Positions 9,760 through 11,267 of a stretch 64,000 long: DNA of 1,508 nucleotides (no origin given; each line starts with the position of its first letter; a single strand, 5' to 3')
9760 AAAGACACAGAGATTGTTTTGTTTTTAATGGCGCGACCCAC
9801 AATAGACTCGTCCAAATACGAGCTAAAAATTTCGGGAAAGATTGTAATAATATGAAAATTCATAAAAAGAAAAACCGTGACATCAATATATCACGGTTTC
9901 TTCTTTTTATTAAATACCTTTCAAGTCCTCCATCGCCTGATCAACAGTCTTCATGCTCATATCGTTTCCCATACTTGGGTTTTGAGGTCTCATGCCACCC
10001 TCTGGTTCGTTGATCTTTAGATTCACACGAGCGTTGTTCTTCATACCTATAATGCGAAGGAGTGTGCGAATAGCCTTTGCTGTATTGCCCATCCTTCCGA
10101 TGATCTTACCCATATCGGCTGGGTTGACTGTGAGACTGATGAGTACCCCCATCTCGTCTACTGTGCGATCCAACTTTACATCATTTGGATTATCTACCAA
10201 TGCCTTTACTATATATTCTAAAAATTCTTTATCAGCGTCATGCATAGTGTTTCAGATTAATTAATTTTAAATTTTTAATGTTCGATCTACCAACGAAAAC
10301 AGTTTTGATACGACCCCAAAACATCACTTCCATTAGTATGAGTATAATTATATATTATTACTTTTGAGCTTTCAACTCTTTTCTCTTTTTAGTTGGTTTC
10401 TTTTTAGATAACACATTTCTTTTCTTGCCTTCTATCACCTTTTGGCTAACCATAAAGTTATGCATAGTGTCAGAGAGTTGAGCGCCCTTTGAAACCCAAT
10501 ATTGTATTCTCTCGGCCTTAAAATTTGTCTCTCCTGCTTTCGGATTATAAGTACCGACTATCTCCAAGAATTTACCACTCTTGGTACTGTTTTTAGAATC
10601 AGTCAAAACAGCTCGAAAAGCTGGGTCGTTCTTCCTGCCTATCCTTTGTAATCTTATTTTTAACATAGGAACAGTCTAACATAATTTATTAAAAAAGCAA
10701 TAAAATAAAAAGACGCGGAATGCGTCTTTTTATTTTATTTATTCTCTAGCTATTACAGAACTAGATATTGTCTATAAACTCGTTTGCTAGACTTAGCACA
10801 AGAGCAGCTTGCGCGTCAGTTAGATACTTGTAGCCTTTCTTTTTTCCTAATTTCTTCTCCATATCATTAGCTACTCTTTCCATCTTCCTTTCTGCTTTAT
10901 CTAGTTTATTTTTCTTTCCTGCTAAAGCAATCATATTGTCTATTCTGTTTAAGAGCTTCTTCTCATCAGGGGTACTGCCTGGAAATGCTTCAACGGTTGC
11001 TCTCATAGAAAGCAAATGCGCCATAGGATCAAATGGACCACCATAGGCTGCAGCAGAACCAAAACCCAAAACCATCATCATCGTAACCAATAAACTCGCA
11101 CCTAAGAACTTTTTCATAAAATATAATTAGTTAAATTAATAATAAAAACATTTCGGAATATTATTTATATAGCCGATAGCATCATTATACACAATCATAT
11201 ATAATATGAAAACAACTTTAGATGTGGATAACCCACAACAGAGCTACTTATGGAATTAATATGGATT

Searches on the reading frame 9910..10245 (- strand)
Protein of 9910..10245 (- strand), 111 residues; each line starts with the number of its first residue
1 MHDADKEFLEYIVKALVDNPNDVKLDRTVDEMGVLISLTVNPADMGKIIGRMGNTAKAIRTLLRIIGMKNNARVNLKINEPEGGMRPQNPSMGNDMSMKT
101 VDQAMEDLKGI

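Call 24: search_protein_families(library=pfam, proteins=[window:9910-10245:-], max_evalue=0.1)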
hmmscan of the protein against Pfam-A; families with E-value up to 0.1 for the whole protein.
window:9910-10245:- (111 aa): 3 families
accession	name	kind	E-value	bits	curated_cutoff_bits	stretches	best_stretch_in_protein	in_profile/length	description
PF13083.13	KH_KhpA-B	-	2.4e-21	75.9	32.1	1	6-78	1-73/73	KhpA/KhpB, KH domain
PF07650.23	KH_2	-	0.0037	17.5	22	1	36-80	27-72/78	KH domain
PF00013.35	KH_1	-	0.041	14.1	21.5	1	37-61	3-27/66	KH domain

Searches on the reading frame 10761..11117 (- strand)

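Call 24: search_protein_families(library=pfam, proteins=[window:10761-11117:-], max_evalue=0.1)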
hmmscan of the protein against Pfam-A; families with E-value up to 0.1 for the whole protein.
window:10761-11117:- (118 aa): 2 families
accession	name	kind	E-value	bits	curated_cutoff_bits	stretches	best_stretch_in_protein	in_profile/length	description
PF14780.11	NEPRO_N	-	0.026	14.6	24.9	1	52-106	22-76/185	Nucleolus and neural progenitor protein, N-terminal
PF04210.18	MtrG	-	0.044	14.1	27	1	69-95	16-42/64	Tetrahydromethanopterin S-methyltransferase, subunit G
